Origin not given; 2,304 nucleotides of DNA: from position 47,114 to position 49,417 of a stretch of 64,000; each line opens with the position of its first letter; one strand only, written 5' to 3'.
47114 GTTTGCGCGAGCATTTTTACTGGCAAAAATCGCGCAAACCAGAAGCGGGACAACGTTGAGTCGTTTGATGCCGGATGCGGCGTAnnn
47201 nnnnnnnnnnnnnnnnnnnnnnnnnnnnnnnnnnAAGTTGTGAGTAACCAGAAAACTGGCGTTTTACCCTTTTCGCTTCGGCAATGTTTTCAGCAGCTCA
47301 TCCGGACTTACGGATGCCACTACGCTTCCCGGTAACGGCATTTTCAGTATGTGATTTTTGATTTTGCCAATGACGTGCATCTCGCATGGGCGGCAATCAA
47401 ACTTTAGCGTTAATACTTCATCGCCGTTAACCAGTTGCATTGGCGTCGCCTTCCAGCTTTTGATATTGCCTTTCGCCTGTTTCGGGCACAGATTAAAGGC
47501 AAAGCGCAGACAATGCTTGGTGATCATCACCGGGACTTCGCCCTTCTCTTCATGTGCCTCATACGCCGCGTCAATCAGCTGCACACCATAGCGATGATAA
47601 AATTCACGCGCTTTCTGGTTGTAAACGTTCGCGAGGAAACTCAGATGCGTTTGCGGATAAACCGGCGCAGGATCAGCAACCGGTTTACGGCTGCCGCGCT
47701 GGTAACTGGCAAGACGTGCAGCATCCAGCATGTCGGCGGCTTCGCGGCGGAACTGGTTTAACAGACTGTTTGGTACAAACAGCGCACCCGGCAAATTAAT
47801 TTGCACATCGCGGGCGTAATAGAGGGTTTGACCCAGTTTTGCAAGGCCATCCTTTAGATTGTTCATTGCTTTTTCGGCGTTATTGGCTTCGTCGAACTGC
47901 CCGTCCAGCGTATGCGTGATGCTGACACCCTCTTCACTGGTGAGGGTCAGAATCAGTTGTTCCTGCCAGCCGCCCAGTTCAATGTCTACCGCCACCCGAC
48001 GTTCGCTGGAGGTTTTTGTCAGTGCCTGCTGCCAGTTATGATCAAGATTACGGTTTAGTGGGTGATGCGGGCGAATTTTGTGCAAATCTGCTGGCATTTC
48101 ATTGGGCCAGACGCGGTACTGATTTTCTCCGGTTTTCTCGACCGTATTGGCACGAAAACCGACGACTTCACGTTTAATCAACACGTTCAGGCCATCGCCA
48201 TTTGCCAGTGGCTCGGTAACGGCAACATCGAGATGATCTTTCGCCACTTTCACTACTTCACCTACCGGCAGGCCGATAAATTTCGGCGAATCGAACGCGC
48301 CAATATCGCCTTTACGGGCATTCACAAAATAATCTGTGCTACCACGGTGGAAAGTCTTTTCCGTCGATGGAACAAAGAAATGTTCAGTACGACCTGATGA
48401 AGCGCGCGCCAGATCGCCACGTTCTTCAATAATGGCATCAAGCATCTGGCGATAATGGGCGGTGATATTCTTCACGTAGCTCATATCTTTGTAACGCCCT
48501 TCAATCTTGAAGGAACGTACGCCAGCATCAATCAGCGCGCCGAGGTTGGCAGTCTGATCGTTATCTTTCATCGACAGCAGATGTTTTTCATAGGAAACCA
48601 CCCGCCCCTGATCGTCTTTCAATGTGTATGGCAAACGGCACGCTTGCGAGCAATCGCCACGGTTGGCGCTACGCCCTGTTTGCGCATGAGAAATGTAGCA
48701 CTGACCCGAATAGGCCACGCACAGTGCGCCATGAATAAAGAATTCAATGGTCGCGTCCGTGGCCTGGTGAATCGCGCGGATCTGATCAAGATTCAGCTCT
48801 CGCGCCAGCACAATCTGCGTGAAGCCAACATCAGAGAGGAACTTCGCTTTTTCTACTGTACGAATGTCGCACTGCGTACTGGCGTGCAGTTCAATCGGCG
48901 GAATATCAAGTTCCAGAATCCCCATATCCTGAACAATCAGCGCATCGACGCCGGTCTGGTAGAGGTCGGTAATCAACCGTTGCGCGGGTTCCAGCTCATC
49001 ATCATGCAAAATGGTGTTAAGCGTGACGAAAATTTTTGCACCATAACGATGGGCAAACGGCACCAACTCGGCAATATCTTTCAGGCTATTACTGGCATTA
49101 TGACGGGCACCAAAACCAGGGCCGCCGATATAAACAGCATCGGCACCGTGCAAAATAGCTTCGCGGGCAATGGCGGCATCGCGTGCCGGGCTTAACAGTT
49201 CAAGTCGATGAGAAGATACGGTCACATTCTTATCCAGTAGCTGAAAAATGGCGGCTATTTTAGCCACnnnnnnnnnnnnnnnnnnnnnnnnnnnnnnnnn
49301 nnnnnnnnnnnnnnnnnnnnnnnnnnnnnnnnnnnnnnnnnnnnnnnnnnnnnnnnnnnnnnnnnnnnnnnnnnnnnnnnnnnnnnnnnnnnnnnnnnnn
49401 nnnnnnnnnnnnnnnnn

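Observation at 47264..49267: Ambiguous start of ydcP: two in-frame GTG codons 42 nt apart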

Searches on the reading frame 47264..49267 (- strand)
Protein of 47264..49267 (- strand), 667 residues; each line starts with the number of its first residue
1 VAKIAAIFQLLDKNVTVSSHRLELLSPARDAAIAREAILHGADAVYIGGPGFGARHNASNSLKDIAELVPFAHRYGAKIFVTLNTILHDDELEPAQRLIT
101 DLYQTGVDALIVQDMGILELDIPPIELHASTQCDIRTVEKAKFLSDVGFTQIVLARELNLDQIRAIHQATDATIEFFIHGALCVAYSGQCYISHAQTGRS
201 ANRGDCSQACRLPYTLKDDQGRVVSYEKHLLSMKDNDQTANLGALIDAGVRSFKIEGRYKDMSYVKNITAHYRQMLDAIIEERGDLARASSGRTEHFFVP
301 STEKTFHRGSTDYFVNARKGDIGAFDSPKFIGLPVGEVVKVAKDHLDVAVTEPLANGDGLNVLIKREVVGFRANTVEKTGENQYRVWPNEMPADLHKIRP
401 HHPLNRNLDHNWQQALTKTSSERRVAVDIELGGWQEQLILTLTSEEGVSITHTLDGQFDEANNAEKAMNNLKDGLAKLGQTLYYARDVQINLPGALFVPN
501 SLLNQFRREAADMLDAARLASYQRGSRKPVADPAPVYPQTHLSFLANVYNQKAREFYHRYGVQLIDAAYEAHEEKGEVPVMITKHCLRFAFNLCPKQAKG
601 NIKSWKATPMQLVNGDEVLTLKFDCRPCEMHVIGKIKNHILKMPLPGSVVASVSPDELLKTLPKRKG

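Call 9: find_homologous_proteins(query=window:47264-49267:-, max_evalue=1e-30)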
Query window:47264-49267:- (667 aa): 8000 proteins with E <= 1e-30 among 8000 candidates; the best 120 are listed.
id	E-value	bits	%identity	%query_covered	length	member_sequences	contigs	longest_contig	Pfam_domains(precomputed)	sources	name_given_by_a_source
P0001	0.0e+0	1388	92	97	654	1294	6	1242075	PF01136.26,PF12392.14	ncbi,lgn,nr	ncbi:U32 family peptidase [Salmonella enterica]|nr:U32 family peptidase [Salmonella enterica] EBN443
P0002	0.0e+0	1372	92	97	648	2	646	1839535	PF01136.26,PF12392.14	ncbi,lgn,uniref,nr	ncbi:U32 family peptidase [Salmonella enterica subsp. enterica serovar Enteritidis]|uniref:U32 famil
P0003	0.0e+0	1372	90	98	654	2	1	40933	PF01136.26,PF12392.14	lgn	-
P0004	0.0e+0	1372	89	98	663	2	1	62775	PF01136.26,PF12392.14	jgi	-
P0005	0.0e+0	1371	89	98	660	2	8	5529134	PF01136.26,PF12392.14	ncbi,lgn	-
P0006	0.0e+0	1370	91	97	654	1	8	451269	PF01136.26,PF12392.14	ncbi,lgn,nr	ncbi:U32 family peptidase [Salmonella bongori]|nr:U32 family peptidase [Salmonella bongori] EIT46198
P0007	0.0e+0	1370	89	98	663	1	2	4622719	PF01136.26,PF12392.14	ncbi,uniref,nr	ncbi:protease [Enterobacter kobei]|uniref:Protease n=2 Tax=Enterobacter kobei TaxID=208224 RepID=A0A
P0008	0.0e+0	1369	91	97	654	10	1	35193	PF01136.26,PF12392.14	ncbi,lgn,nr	ncbi:U32 family peptidase [Salmonella enterica]|nr:U32 family peptidase [Salmonella enterica]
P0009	0.0e+0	1369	88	98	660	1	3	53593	PF01136.26,PF12392.14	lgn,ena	-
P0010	0.0e+0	1369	88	98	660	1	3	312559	PF01136.26,PF12392.14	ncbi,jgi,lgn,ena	-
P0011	0.0e+0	1369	88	98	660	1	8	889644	PF01136.26,PF12392.14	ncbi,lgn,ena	-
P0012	0.0e+0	1369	90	98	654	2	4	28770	PF01136.26,PF12392.14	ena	-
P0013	0.0e+0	1368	88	98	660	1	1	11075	PF01136.26,PF12392.14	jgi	-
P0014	0.0e+0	1368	89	98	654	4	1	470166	PF01136.26,PF12392.14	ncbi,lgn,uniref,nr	ncbi:U32 family peptidase [Enterobacter sp. CC120223-11]|uniref:peptidase U32 family protein n=1 Tax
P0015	0.0e+0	1368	90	98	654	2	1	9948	PF01136.26,PF12392.14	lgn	-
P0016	0.0e+0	1368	88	98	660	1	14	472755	PF01136.26,PF12392.14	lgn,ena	-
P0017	0.0e+0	1368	89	98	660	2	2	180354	PF01136.26,PF12392.14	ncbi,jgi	-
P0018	0.0e+0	1367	89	98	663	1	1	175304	PF01136.26,PF12392.14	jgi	-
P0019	0.0e+0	1366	89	99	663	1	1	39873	PF01136.26,PF12392.14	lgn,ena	-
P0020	0.0e+0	1366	90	97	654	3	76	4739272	PF01136.26,PF12392.14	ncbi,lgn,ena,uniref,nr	ncbi:peptidase U32 family protein [Enterobacter hormaechei]|uniref:peptidase U32 family protein n=1 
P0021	0.0e+0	1366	90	98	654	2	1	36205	PF01136.26,PF12392.14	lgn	-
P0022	0.0e+0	1366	90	97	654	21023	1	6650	PF01136.26,PF12392.14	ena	-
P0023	0.0e+0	1366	88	98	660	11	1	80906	PF01136.26,PF12392.14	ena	-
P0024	0.0e+0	1366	89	99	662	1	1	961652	PF01136.26,PF12392.14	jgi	-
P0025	0.0e+0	1365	89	98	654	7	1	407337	PF01136.26,PF12392.14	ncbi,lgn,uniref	ncbi:U32 family peptidase [Enterobacter asburiae]|uniref:peptidase U32 family protein n=1 Tax=Scandi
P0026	0.0e+0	1365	89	99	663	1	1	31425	PF01136.26,PF12392.14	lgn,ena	-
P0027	0.0e+0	1365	88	98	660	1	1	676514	PF01136.26,PF12392.14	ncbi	-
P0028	0.0e+0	1365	89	98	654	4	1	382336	PF01136.26,PF12392.14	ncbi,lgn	-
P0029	0.0e+0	1365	89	99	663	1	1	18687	PF01136.26,PF12392.14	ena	-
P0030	0.0e+0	1364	88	98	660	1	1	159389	PF01136.26,PF12392.14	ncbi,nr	ncbi:putative protease YhbU precursor [Phytobacter ursingii]|nr:putative protease YhbU precursor [Ph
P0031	0.0e+0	1364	89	99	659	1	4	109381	PF01136.26,PF12392.14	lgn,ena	-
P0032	0.0e+0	1364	88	99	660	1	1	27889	PF01136.26,PF12392.14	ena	-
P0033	0.0e+0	1364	88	98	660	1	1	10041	PF01136.26,PF12392.14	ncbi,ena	-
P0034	0.0e+0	1363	90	98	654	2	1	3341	PF01136.26,PF12392.14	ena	-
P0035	0.0e+0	1363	90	98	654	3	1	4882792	PF01136.26,PF12392.14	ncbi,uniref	ncbi:U32 family peptidase [Enterobacter sp. ECC-019]|uniref:peptidase U32 family protein n=1 Tax=Ent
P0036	0.0e+0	1363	90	98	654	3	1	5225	PF01136.26,PF12392.14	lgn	-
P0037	0.0e+0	1363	88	98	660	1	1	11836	PF01136.26,PF12392.14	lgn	-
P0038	0.0e+0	1363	88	98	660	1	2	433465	PF01136.26,PF12392.14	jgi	jgi:putative protease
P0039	0.0e+0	1362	88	98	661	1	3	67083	PF01136.26,PF12392.14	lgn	-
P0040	0.0e+0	1362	88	99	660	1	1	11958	PF01136.26,PF12392.14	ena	-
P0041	0.0e+0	1362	90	98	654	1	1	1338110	PF01136.26,PF12392.14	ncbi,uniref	ncbi:peptidase U32 family protein [Enterobacter mori]|uniref:peptidase U32 family protein n=1 Tax=En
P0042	0.0e+0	1362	90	98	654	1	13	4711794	PF01136.26,PF12392.14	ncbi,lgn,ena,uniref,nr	ncbi:peptidase U32 family protein [Enterobacter asburiae]|uniref:peptidase U32 family protein n=1 Ta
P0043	0.0e+0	1362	89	98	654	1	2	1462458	PF01136.26,PF12392.14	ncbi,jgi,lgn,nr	ncbi:MAG TPA: collagenase-like protease [Enterobacter asburiae]|nr:collagenase-like protease [Entero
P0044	0.0e+0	1362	90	98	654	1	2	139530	PF01136.26,PF12392.14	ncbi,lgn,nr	ncbi:TPA: U32 family peptidase [Enterobacter asburiae]|nr:U32 family peptidase [Enterobacter asburia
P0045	0.0e+0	1362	89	98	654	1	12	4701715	PF01136.26,PF12392.14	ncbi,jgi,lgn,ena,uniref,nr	ncbi:peptidase U32 family protein [Enterobacter asburiae]|uniref:peptidase U32 family protein n=1 Ta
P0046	0.0e+0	1362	90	98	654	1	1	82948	PF01136.26,PF12392.14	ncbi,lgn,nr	ncbi:TPA: U32 family peptidase [Enterobacter cloacae]|nr:U32 family peptidase [Enterobacter cloacae]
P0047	0.0e+0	1361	90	98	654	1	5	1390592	PF01136.26,PF12392.14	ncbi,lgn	ncbi:peptidase U32 family protein [Enterobacter cloacae subsp. dissolvens]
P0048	0.0e+0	1361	89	98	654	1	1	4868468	PF01136.26,PF12392.14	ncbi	ncbi:peptidase U32 family protein [Enterobacter cloacae subsp. cloacae]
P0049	0.0e+0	1361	90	98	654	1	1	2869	PF01136.26,PF12392.14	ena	-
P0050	0.0e+0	1361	89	98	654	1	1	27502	PF01136.26,PF12392.14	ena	-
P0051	0.0e+0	1361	89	98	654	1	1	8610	PF01136.26,PF12392.14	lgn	-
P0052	0.0e+0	1361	89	98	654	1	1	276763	PF01136.26,PF12392.14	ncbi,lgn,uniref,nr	ncbi:peptidase U32 family protein [Enterobacter cloacae]|uniref:peptidase U32 family protein n=1 Tax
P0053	0.0e+0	1361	89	98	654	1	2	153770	PF01136.26,PF12392.14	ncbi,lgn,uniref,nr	ncbi:peptidase U32 family protein [Enterobacter cloacae]|uniref:U32 family peptidase n=1 Tax=Enterob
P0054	0.0e+0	1361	90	98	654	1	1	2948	PF01136.26,PF12392.14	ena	-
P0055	0.0e+0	1361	89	98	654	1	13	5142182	PF01136.26,PF12392.14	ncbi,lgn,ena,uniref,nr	ncbi:U32 family peptidase [Enterobacter kobei]|uniref:U32 family peptidase n=1 Tax=Enterobacter kobe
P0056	0.0e+0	1361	89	98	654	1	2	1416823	PF01136.26,PF12392.14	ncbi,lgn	ncbi:U32 family peptidase [Enterobacter asburiae]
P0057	0.0e+0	1361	89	98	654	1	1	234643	PF01136.26,PF12392.14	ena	-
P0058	0.0e+0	1361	90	98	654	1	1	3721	PF01136.26,PF12392.14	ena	-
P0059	0.0e+0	1361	89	98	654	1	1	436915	PF01136.26,PF12392.14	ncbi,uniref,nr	ncbi:U32 family peptidase [Enterobacter asburiae]|uniref:peptidase U32 family protein n=1 Tax=Entero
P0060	0.0e+0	1361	89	98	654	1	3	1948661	PF01136.26,PF12392.14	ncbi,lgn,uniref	ncbi:U32 family peptidase [Enterobacter asburiae]|uniref:peptidase U32 family protein n=1 Tax=Entero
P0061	0.0e+0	1361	90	98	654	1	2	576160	PF01136.26,PF12392.14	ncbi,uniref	ncbi:peptidase U32 family protein [Enterobacter asburiae]|uniref:peptidase U32 family protein n=1 Ta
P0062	0.0e+0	1361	90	98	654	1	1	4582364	PF01136.26,PF12392.14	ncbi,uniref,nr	ncbi:U32 family peptidase [Enterobacter asburiae]|uniref:peptidase U32 family protein n=1 Tax=Entero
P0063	0.0e+0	1361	88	98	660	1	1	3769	PF01136.26,PF12392.14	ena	-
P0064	0.0e+0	1361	90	98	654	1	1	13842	PF01136.26,PF12392.14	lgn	-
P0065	0.0e+0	1361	89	98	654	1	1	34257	PF01136.26,PF12392.14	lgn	-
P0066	0.0e+0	1361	89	98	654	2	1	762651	PF01136.26,PF12392.14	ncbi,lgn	ncbi:U32 family peptidase [Enterobacter cloacae]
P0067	0.0e+0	1361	89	98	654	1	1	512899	PF01136.26,PF12392.14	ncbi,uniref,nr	ncbi:peptidase U32 family protein [Enterobacter cloacae]|uniref:peptidase U32 family protein n=1 Tax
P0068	0.0e+0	1361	90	98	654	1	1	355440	PF01136.26,PF12392.14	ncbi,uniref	ncbi:peptidase U32 family protein [Enterobacter cloacae]|uniref:peptidase U32 family protein n=1 Tax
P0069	0.0e+0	1361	89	98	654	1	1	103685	PF01136.26,PF12392.14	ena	-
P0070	0.0e+0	1361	89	98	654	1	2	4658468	PF01136.26,PF12392.14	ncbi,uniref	ncbi:peptidase U32 family protein [Enterobacter kobei]|uniref:peptidase U32 family protein n=1 Tax=E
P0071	0.0e+0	1361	89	98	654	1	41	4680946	PF01136.26,PF12392.14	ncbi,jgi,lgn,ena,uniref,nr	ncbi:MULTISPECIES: U32 family peptidase [Enterobacter]|jgi:putative protease|uniref:peptidase U32 fa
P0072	0.0e+0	1361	89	98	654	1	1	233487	PF01136.26,PF12392.14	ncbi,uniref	ncbi:peptidase U32 family protein [Enterobacter sp. 22466]|uniref:peptidase U32 family protein n=1 T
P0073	0.0e+0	1361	89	98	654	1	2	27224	PF01136.26,PF12392.14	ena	-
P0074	0.0e+0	1361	89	98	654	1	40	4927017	PF01136.26,PF12392.14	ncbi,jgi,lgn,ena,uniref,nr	ncbi:U32 family peptidase [Enterobacter asburiae]|jgi:putative protease|uniref:U32 family peptidase 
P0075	0.0e+0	1361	90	98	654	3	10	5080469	PF01136.26,PF12392.14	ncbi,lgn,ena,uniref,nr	ncbi:peptidase U32 family protein [Enterobacter roggenkampii]|uniref:peptidase U32 family protein n=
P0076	0.0e+0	1361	90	98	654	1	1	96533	PF01136.26,PF12392.14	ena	-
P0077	0.0e+0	1361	90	98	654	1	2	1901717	PF01136.26,PF12392.14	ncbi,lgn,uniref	ncbi:U32 family peptidase [Enterobacter asburiae]|uniref:peptidase U32 family protein n=1 Tax=Entero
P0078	0.0e+0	1360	89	98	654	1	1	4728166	PF01136.26,PF12392.14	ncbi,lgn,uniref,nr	ncbi:U32 family peptidase [Enterobacter sp. DNB-S2]|uniref:peptidase U32 family protein n=1 Tax=Ente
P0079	0.0e+0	1360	89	98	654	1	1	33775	PF01136.26,PF12392.14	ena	-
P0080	0.0e+0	1360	89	98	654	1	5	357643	PF01136.26,PF12392.14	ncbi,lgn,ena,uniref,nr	ncbi:peptidase U32 family protein [Enterobacter cloacae]|uniref:peptidase U32 family protein n=1 Tax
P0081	0.0e+0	1360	89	98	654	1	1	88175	PF01136.26,PF12392.14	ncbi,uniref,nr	ncbi:peptidase U32 family protein [Enterobacter sp. T1-1]|uniref:peptidase U32 family protein n=1 Ta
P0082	0.0e+0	1360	89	98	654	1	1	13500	PF01136.26,PF12392.14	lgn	-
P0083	0.0e+0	1360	89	98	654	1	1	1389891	PF01136.26,PF12392.14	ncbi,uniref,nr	ncbi:U32 family peptidase [Enterobacter asburiae]|uniref:peptidase U32 family protein n=1 Tax=Entero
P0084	0.0e+0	1360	89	98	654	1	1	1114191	PF01136.26,PF12392.14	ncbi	ncbi:peptidase U32 family protein [Enterobacter sp. UPMP2060]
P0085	0.0e+0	1360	90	98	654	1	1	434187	PF01136.26,PF12392.14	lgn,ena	-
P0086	0.0e+0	1360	89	98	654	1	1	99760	PF01136.26,PF12392.14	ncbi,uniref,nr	ncbi:U32 family peptidase [Enterobacter asburiae]|uniref:peptidase U32 family protein n=1 Tax=Entero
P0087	0.0e+0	1360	89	98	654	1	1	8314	PF01136.26,PF12392.14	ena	-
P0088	0.0e+0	1360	89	98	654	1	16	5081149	PF01136.26,PF12392.14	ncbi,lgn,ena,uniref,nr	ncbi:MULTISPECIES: peptidase U32 family protein [Enterobacter]|uniref:U32 family peptidase n=1 Tax=E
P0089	0.0e+0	1360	89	98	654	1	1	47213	PF01136.26,PF12392.14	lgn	-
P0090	0.0e+0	1360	89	98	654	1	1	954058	PF01136.26,PF12392.14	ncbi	ncbi:peptidase U32 family protein [Enterobacter asburiae]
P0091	0.0e+0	1360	89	98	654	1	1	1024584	PF01136.26,PF12392.14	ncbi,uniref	ncbi:peptidase U32 family protein [Enterobacter asburiae]|uniref:peptidase U32 family protein n=1 Ta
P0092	0.0e+0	1360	89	98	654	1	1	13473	PF01136.26,PF12392.14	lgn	-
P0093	0.0e+0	1360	89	98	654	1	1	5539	PF01136.26,PF12392.14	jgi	jgi:putative protease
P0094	0.0e+0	1360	90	98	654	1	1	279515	PF01136.26,PF12392.14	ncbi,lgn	ncbi:TPA: U32 family peptidase [Enterobacter asburiae]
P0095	0.0e+0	1360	89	98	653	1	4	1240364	PF01136.26,PF12392.14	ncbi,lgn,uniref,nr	ncbi:U32 family peptidase [Scandinavium sp. V105_16]|uniref:U32 family peptidase n=1 Tax=Scandinaviu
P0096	0.0e+0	1360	89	98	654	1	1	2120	PF01136.26,PF12392.14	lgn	-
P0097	0.0e+0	1360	89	98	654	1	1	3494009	PF01136.26,PF12392.14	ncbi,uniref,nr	ncbi:peptidase U32 family protein [Enterobacter cloacae]|uniref:peptidase U32 family protein n=1 Tax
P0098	0.0e+0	1360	89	98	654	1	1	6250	PF01136.26,PF12392.14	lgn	-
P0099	0.0e+0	1360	89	98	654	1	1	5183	PF01136.26,PF12392.14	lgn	-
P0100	0.0e+0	1360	89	98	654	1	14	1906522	PF01136.26,PF12392.14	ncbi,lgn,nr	ncbi:TPA: U32 family peptidase [Enterobacter asburiae]|nr:U32 family peptidase [Enterobacter asburia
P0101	0.0e+0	1360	90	98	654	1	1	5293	PF01136.26,PF12392.14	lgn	-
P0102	0.0e+0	1360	89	98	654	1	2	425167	PF01136.26,PF12392.14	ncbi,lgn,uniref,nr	ncbi:peptidase U32 family protein [Enterobacter asburiae]|uniref:peptidase U32 family protein n=1 Ta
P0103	0.0e+0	1360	90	98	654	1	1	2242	PF01136.26,PF12392.14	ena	-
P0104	0.0e+0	1360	89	98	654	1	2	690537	PF01136.26,PF12392.14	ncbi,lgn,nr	ncbi:TPA: U32 family peptidase [Enterobacter asburiae]|nr:U32 family peptidase [Enterobacter asburia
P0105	0.0e+0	1360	89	98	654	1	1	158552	PF01136.26,PF12392.14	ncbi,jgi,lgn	ncbi:TPA: U32 family peptidase [Enterobacter asburiae]|jgi:putative protease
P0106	0.0e+0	1360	89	98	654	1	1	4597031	PF01136.26,PF12392.14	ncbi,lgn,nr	ncbi:protease [Enterobacter cloacae]|nr:protease [Enterobacter cloacae]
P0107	0.0e+0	1360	89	98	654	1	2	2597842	PF01136.26,PF12392.14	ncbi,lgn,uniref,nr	ncbi:U32 family peptidase [Enterobacter asburiae]|uniref:peptidase U32 family protein n=1 Tax=Entero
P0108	0.0e+0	1360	89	98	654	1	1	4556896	PF01136.26,PF12392.14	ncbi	ncbi:peptidase U32 family protein [Enterobacter asburiae]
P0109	0.0e+0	1360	89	98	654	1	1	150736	PF01136.26,PF12392.14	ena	-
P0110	0.0e+0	1360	90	98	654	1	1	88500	PF01136.26,PF12392.14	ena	-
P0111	0.0e+0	1360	89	98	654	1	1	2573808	PF01136.26,PF12392.14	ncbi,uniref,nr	ncbi:peptidase U32 family protein [Enterobacter asburiae]|uniref:peptidase U32 family protein n=1 Ta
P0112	0.0e+0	1360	87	100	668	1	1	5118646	PF01136.26,PF12392.14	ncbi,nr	ncbi:Peptidase, U32 family [Enterobacter sp. FY-07]|nr:Peptidase, U32 family [Enterobacter sp. FY-07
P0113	0.0e+0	1360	92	97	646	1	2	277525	PF01136.26,PF12392.14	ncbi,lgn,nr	ncbi:U32 family peptidase [Salmonella enterica subsp. enterica]|nr:U32 family peptidase [Salmonella 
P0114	0.0e+0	1360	89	98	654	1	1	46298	PF01136.26,PF12392.14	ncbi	-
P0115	0.0e+0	1359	89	98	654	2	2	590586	PF01136.26,PF12392.14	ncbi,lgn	-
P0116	0.0e+0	1359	90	98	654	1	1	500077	PF01136.26,PF12392.14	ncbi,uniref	ncbi:peptidase U32 family protein [Enterobacter cloacae]|uniref:peptidase U32 family protein n=1 Tax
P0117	0.0e+0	1359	89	98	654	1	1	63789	PF01136.26,PF12392.14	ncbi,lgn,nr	ncbi:TPA: U32 family peptidase [Enterobacter cloacae]|nr:U32 family peptidase [Enterobacter cloacae]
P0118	0.0e+0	1359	90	98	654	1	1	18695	PF01136.26,PF12392.14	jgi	-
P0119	0.0e+0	1359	90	98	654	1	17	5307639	PF01136.26,PF12392.14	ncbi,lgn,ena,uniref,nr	ncbi:peptidase U32 family protein [Enterobacter cloacae]|uniref:peptidase U32 family protein n=1 Tax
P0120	0.0e+0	1359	89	98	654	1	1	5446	PF01136.26,PF12392.14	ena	-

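Call 20: search_protein_representatives(protein=window:47264-49267:-)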
Query: 667 residues. Proteins with E-value up to 0.001 (for the whole library): 14346; up to 1e-10: 9864; up to 1e-30: 6098. The best 150 are listed.
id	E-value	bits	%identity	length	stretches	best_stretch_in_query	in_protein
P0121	1.5e-228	777.1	60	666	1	19-642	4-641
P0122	4.6e-193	659.9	66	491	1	79-560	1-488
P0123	3.8e-183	627.1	53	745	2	19-597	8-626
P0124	6.4e-179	613.1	97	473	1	15-299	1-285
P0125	1.3e-167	575.8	47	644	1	19-638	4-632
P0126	1.3e-163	562.5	48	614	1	21-633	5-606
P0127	8.0e-162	556.6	46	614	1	21-631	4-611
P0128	8.0e-161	553.3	48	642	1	20-633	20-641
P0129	2.2e-160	551.9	63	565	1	19-433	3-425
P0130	1.6e-159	549.1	48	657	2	18-571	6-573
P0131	6.5e-158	543.7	45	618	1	20-632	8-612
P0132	6.4e-156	537.1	47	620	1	19-638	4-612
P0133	4.1e-154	531.2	45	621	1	21-635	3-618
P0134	1.2e-153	529.6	46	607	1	22-634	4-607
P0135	2.4e-153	528.6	94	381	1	15-271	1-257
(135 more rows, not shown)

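Call 47: search_protein_families(library=ncbifam, proteins=[window:47264-49267:-])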
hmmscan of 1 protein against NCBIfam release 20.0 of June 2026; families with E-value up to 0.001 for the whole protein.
window:47264-49267:- (667 aa): 4 families
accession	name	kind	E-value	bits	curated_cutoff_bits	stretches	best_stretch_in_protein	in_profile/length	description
NF011996.0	PRK15452.1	equivalog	2.7e-50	171.5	534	2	21-222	4-210/449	prephenate-dependent tRNA uridine(34) hydroxylase TrhP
NF047963.1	quinone_UbiU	equivalog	1.9e-40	139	440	2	22-237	1-223/331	ubiquinone anaerobic biosynthesis protein UbiU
NF047965.1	quinone_UbiV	equivalog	7.3e-11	42.1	275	1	63-280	47-262/292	ubiquinone anaerobic biosynthesis protein UbiV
NF011991.0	PRK15447.1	equivalog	1e-08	34.9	283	1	43-211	30-197/302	U32 family peptidase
